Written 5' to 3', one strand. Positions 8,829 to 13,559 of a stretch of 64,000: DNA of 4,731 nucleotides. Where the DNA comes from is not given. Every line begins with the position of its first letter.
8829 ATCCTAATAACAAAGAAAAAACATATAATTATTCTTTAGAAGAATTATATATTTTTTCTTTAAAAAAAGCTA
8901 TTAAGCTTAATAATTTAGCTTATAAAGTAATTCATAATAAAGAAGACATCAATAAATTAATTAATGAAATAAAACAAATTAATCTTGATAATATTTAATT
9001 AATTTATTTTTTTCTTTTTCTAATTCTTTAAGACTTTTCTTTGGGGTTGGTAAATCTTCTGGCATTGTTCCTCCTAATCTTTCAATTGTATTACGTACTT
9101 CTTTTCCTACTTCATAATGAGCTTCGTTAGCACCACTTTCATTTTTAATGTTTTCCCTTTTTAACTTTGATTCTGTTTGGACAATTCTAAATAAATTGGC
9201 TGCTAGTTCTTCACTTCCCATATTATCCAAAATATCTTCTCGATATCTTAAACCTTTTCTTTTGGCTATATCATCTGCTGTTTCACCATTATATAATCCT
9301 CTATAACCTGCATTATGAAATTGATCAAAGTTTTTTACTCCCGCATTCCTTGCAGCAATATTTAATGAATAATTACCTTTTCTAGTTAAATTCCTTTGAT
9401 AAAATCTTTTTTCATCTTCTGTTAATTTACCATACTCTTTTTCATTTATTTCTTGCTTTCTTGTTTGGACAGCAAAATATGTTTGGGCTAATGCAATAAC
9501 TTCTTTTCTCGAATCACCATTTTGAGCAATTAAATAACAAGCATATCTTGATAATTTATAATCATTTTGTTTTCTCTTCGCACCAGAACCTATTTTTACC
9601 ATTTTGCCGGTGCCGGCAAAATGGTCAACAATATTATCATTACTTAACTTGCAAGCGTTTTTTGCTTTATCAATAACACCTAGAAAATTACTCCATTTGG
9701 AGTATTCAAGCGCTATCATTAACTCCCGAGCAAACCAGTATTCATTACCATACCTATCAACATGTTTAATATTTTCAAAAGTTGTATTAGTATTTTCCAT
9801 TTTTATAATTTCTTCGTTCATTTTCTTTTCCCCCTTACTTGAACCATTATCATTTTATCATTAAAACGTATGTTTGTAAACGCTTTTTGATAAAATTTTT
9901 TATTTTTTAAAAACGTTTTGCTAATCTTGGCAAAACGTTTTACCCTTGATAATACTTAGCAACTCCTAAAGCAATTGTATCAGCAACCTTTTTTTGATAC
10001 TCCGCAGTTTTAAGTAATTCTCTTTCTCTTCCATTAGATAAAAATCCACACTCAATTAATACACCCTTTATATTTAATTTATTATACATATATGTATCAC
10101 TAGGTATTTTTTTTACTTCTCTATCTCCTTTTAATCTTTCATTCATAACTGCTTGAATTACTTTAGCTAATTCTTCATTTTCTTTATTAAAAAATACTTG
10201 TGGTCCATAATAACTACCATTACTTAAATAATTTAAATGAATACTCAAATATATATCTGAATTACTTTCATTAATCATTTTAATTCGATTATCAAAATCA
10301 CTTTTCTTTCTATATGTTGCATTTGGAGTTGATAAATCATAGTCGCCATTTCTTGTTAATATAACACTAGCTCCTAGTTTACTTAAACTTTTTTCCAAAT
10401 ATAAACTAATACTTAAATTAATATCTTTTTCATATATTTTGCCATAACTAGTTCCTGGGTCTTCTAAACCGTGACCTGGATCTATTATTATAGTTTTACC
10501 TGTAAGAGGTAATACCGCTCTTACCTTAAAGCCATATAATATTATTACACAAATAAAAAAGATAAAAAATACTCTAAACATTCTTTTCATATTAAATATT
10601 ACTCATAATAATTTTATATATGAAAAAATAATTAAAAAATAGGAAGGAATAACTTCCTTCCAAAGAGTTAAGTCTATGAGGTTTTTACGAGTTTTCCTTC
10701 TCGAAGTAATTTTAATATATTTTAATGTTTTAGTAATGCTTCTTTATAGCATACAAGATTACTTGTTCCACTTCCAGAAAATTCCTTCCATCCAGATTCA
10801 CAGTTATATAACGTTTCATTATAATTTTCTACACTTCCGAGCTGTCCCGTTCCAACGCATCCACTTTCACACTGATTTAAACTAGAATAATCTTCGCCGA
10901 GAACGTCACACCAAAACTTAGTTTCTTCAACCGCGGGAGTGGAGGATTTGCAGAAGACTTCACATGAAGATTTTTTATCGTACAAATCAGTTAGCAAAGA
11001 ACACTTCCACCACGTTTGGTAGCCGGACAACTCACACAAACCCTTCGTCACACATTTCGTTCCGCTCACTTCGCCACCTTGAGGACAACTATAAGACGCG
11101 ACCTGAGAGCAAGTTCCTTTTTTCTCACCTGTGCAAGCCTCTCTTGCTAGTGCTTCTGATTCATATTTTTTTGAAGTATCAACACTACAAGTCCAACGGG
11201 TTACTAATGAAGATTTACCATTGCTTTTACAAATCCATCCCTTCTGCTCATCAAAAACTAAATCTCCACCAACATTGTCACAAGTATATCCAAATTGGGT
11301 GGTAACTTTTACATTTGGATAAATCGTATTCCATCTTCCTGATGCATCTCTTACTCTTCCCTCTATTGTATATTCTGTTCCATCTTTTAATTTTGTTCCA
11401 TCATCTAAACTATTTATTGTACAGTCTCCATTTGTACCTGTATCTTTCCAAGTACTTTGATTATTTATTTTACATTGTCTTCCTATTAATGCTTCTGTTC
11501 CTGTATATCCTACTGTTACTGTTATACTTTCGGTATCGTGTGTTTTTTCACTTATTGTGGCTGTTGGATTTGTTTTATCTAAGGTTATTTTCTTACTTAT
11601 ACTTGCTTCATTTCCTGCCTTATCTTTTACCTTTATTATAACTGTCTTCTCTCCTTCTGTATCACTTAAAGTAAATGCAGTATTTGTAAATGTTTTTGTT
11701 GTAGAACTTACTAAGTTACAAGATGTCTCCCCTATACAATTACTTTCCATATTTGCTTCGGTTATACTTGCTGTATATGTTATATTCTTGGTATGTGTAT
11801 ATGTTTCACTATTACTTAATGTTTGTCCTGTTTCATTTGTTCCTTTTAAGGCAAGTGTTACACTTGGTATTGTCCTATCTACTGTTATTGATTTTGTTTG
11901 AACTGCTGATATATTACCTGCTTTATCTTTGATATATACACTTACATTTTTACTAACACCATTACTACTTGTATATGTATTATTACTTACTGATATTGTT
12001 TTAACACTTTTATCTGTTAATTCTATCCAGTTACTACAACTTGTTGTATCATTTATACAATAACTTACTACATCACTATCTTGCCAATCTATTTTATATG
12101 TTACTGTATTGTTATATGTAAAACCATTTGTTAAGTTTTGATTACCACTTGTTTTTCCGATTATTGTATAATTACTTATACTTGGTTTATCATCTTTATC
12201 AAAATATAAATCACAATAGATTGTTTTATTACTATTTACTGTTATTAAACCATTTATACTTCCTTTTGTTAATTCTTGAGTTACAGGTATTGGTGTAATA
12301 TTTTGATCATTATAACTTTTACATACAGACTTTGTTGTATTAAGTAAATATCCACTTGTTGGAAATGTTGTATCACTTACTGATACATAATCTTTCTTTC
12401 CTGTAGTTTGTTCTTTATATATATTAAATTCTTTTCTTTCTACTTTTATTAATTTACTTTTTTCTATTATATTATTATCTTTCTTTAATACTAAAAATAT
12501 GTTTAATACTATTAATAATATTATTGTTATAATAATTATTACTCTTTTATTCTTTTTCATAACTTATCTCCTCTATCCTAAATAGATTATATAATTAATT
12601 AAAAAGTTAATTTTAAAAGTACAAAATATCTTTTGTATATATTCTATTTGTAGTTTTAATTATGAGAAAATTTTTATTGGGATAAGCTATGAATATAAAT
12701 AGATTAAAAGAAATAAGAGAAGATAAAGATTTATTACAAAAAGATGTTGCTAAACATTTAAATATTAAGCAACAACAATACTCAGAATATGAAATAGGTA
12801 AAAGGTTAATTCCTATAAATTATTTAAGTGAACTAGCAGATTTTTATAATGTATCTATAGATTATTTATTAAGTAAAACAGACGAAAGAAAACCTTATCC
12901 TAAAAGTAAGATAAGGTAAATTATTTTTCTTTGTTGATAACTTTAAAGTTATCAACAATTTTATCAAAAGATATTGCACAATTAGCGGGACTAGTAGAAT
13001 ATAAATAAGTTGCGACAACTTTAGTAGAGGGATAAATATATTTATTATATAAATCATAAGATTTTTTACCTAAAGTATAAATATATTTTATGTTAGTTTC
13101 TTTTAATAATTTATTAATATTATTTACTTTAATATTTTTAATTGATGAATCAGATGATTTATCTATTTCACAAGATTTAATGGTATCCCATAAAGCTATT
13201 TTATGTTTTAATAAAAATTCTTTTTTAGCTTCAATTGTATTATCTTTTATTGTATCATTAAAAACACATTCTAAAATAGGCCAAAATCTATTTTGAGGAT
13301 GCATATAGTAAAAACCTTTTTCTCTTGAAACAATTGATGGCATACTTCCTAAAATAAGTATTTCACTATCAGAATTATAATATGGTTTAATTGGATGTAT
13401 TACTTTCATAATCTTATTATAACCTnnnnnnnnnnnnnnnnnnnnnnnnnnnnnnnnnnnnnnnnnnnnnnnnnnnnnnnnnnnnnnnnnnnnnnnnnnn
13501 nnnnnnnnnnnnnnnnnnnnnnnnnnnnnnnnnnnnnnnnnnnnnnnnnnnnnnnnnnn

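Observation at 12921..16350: Four-gene operon: NucS-type nuclease (possible PUA/EVE-like N-domain), D12 adenine methylase, unknown 239-aa protein and deoxyinosine DNA glycosylase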

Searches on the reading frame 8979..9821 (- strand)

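Call 3: search_protein_families(library=pfam, proteins=[window:8979-9821:-], max_evalue=0.1)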
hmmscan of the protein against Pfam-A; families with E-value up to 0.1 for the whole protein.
window:8979-9821:- (280 aa): 1 family
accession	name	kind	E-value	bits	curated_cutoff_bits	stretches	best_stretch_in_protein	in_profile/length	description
PF02498.22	Bro-N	-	5.9e-11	43.3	25.6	1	17-113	1-92/96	BRO family, N-terminal domain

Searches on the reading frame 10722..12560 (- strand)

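Call 3: search_protein_families(library=pfam, proteins=[window:10722-12560:-], max_evalue=0.1)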
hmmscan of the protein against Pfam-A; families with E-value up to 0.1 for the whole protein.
window:10722-12560:- (612 aa): 4 families
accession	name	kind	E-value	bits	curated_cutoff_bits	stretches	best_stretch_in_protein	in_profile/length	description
PF19077.6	Big_13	-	5.6e-05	24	27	2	230-328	1-101/102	Bacterial Ig-like domain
PF12245.14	Big_3_2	-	7.3e-05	23.4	23.3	0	290-329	82-122/122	Bacterial Ig-like domain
PF21160.3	PrkC-like_PASTA-like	-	0.042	14.7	27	0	195-231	7-44/74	Serine/threonine protein kinase-like, C-terminal PASTA-like domain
PF17204.8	Sid-5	-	0.094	13.3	27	0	4-46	14-51/76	Sid-5 family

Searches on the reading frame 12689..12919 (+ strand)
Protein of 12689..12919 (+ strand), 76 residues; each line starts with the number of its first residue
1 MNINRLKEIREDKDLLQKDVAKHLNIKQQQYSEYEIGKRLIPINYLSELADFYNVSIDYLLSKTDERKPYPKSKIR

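Call 3: search_protein_families(library=pfam, proteins=[window:12689-12919:+], max_evalue=0.1)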
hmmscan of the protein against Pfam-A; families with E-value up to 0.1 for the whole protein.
window:12689-12919:+ (76 aa): 6 families
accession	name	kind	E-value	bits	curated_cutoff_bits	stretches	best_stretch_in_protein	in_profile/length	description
PF01381.28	HTH_3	-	4.7e-14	52.6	23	1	6-60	1-55/55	Helix-turn-helix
PF12844.13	HTH_19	-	4.4e-10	39.8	30.2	1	4-66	2-64/64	Helix-turn-helix domain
PF13560.12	HTH_31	-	1.1e-07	32.5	27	1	5-56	5-57/64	Helix-turn-helix domain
PF13443.12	HTH_26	-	0.00056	20.6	22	1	5-61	1-58/63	Cro/C1-type HTH DNA-binding domain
PF13744.12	HTH_37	-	0.0067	16.6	27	1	5-35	22-52/80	Helix-turn-helix domain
PF13413.12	HTH_25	-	0.056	13.7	24.6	1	5-30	1-26/62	Helix-turn-helix domain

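Call 4: search_protein_families(library=ncbifam, proteins=[window:12689-12919:+], max_evalue=0.1)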
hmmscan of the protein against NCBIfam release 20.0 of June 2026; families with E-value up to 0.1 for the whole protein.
window:12689-12919:+ (76 aa): 12 families
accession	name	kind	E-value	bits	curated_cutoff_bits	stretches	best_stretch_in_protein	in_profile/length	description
NF041951.1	phage_RstR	subfamily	1.6e-15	57.3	80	1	4-75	5-76/108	RstR family transcriptional repressor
NF047948.1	male_kill_WMK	equivalog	1.5e-08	34.5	300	1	4-67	165-228/300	WO male-killing family protein Wmk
NF050110.1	TransRegBldD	equivalog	4e-06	26.6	250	1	5-68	12-77/162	transcriptional regulator BldD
NF052239.1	antitox_spr1629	equivalog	2.6e-05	23.5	335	1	5-65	6-66/377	spr1629 family repressor/antitoxin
NF006015.0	PRK08154.1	subfamily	0.0011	18.2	204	1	4-68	33-97/314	anaerobic benzoate catabolism transcriptional regulator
NF007271.0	PRK09726.1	equivalog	0.0013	18.7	79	1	4-36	15-47/88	type II toxin-antitoxin system antitoxin HipB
NF041575.1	antitoxPezA_Strep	equivalog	0.0013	18.7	290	1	4-57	4-57/158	type II toxin-antitoxin system antitoxin PezA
TIGR03830.1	CxxCG_CxxCG_HTH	subfamily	0.0013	18.5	61.8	1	5-39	69-103/127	type II TA system antitoxin MqsA family protein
NF058600.1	TransRegSco1979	equivalog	0.004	16.2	350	1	4-56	11-63/280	Sco1979 family transcriptional regulator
NF038139.1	Reg_Aceta_RamB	equivalog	0.0087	14.7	700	1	4-67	5-68/465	acetate metabolism transcriptional regulator RamB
TIGR03070.1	couple_hipB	subfamily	0.03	14.3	71.65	1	6-53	7-54/58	type II toxin-antitoxin system Y4mF family antitoxin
TIGR00270.2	TIGR00270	equivalog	0.048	13.5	110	1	5-50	79-124/159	multiprotein bridging factor aMBF1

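Call 5: search_protein_families(library=padloc, proteins=[window:12689-12919:+], max_evalue=0.1)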
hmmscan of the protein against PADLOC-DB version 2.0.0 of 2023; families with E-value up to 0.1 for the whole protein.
window:12689-12919:+ (76 aa): 15 families
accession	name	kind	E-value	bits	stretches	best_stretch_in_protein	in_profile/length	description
PDLC03954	RmrA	-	3e-09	34.3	1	4-66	13-75/380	-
PDLC02926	HTH_VI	-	4.6e-09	34.4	1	5-66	5-66/92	-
PDLC03947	RmrA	-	1.5e-07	28.6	1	4-67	14-77/383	-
PDLC03952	RmrA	-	4.1e-07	27.2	1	4-66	25-87/395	-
PDLC03945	RmrA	-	2.6e-06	24.9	1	4-67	5-68/394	-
PDLC04775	PDC-M69A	-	3e-06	25.7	1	6-67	12-73/113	-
PDLC03944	RmrA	-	6.1e-06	23.5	1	2-64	7-69/384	-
PDLC04142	capH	-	2.3e-05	23.4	1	4-67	9-72/103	capH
PDLC03951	RmrA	-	2.9e-05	21.2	1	4-68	11-75/400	-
PDLC03665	Control_protein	-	8.4e-05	20.8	1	4-65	11-73/77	control protein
PDLC03950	RmrA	-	0.00023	18.3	1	2-64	3-65/369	-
PDLC03949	RmrA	-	0.00032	17.7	1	2-64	3-65/363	-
PDLC03948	RmrA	-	0.004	14.1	1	4-64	11-71/397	-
PDLC03956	RmrA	-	0.0074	13.4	1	4-66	11-74/399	-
PDLC04762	PDC-M64C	-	0.0075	14.3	1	3-52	29-78/97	-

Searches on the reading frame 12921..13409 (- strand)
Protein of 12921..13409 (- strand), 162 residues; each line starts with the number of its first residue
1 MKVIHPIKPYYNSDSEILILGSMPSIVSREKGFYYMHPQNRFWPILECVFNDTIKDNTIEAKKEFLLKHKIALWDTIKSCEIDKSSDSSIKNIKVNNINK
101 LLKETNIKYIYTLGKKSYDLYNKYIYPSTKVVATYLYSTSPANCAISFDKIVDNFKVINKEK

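Call 3: search_protein_families(library=pfam, proteins=[window:12921-13409:-], max_evalue=0.1)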
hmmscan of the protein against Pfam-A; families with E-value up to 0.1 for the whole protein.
window:12921-13409:- (162 aa): 1 family
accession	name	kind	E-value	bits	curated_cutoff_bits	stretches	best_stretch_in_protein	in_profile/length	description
PF03167.25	UDG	-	1.2e-13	51.8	24.3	1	9-143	2-122/141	Uracil DNA glycosylase superfamily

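Call 4: search_protein_families(library=ncbifam, proteins=[window:12921-13409:-], max_evalue=0.1)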
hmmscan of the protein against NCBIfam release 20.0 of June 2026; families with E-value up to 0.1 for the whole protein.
window:12921-13409:- (162 aa): 3 families
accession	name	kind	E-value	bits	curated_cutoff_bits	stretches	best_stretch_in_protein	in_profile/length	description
TIGR04274.1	hypoxanDNAglyco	equivalog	4.5e-36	124.2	80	1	8-151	3-146/150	DNA-deoxyinosine glycosylase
TIGR00584.1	mug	subfamily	0.00067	19.4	402.6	1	13-47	129-163/328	mismatch-specific thymine-DNA glycosylate (mug)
NF007570.0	PRK10201.1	equivalog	0.0017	18.1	144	1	15-52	10-48/168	G/U mismatch-specific DNA glycosylase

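Call 5: search_protein_families(library=padloc, proteins=[window:12921-13409:-], max_evalue=0.1)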
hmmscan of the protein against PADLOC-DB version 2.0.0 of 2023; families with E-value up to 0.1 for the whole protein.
window:12921-13409:- (162 aa): 0 families

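Call 65: find_homologous_proteins(query=window:12921-13409:-, max_evalue=1e-10)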
Query window:12921-13409:- (162 aa): 4234 proteins with E <= 1e-10 among 4280 candidates; the best 120 are listed.
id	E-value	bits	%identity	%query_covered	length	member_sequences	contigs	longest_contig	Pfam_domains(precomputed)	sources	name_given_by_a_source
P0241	2.3e-100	351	98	100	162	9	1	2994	PF03167.26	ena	-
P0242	3.4e-84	298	86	100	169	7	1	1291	PF03167.26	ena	-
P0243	1.8e-83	296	86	100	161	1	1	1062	PF03167.26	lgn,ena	-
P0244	1.4e-81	290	82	99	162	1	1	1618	PF03167.26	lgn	-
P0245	7.7e-81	287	82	98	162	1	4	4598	PF03167.26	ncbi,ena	-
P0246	1.1e-77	277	80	98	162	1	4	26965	PF03167.26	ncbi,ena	-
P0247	1.1e-71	258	74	100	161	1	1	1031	PF03167.26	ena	-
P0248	5.4e-69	249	72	96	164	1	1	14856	PF03167.26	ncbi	-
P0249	1.3e-67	244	70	100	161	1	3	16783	PF03167.26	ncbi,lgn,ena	-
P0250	1.6e-67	244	71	98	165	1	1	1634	PF03167.26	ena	-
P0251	4.6e-67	243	70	100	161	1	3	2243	PF03167.26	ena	-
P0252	5.6e-67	242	70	98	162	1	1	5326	PF03167.26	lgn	-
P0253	6.1e-66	239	71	100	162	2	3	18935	PF03167.26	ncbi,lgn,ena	-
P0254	1.4e-65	238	71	99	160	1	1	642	PF03167.26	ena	-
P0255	1.5e-65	238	68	98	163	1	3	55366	PF03167.26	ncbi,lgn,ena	-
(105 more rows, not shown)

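Call 66: find_encoding_contigs(protein=P0246, flank=6000, max_places=1)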
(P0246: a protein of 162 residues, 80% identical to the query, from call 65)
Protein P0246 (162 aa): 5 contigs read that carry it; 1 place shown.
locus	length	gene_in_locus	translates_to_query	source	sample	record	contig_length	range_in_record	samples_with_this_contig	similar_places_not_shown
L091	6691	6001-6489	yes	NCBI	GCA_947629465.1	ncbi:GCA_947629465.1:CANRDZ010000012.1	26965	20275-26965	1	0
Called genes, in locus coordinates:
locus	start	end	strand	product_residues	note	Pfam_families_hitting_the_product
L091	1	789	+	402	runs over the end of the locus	PF01551:Peptidase_M23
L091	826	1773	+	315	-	PF10298:WhiA_N, PF14527:LAGLIDADG_WhiA, PF02650:HTH_WhiA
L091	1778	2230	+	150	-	-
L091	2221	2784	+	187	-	-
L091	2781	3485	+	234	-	PF01416:PseudoU_synth_1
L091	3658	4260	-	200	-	-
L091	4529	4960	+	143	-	PF00572:Ribosomal_L13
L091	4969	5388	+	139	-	PF00380:Ribosomal_S9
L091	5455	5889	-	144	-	-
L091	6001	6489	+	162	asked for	PF03167:UDG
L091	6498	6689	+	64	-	?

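Call 67: find_encoding_contigs(protein=P0248, flank=6000, max_places=1)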
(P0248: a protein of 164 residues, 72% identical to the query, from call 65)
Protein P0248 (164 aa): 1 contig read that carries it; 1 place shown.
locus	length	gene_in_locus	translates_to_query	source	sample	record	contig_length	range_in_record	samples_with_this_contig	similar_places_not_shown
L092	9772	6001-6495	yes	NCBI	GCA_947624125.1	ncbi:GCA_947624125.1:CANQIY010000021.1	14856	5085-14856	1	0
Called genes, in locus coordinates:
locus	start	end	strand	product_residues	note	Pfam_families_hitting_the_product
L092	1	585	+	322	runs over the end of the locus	PF01933:CofD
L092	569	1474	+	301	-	PF10298:WhiA_N (weak), PF14527:LAGLIDADG_WhiA, PF02650:HTH_WhiA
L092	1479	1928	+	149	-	-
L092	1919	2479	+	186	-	-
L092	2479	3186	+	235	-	PF01416:PseudoU_synth_1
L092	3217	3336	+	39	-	-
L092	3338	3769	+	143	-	PF00572:Ribosomal_L13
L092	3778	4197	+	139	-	PF00380:Ribosomal_S9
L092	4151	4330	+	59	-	-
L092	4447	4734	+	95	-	PF04221:RelB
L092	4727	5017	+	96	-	PF15738:YafQ_toxin, PF05016:ParE_toxin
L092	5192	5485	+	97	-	PF04221:RelB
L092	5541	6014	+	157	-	-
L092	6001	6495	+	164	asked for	PF03167:UDG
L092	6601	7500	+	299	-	-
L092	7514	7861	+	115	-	PF00005:ABC_tran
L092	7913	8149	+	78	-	PF00005:ABC_tran (weak)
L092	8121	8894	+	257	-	-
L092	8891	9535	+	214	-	-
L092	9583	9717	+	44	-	-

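Call 68: find_encoding_contigs(protein=P0255, flank=6000, max_places=1)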
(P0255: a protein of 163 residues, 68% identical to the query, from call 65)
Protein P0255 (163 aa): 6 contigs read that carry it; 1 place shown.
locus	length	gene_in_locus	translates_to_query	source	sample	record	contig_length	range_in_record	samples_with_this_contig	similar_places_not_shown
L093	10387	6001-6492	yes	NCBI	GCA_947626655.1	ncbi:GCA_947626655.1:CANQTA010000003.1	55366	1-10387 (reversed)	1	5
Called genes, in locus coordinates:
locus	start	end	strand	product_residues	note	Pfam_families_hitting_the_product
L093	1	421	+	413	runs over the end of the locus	PF01551:Peptidase_M23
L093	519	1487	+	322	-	PF01933:CofD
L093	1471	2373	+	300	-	PF10298:WhiA_N, PF14527:LAGLIDADG_WhiA, PF02650:HTH_WhiA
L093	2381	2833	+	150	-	-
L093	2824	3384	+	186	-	-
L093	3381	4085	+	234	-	PF01416:PseudoU_synth_1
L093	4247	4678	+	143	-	PF00572:Ribosomal_L13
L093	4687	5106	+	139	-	PF00380:Ribosomal_S9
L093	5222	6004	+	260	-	PF01966:HD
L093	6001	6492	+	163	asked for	PF03167:UDG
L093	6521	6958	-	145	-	PF01381:HTH_3, PF12844:HTH_19 (weak), PF13560:HTH_31 (faint), PF12844:HTH_19 (weak), PF01381:HTH_3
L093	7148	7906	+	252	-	-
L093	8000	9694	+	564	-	-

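Call 72: search_protein_families(library=phrogs, proteins=[window:12921-13409:-], max_evalue=0.01)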
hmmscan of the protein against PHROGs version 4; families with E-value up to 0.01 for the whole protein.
window:12921-13409:- (162 aa): 1 family
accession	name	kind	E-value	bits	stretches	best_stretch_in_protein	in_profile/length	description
phrog_12465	-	unknown function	0.0023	18.6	1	18-79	13-72/168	-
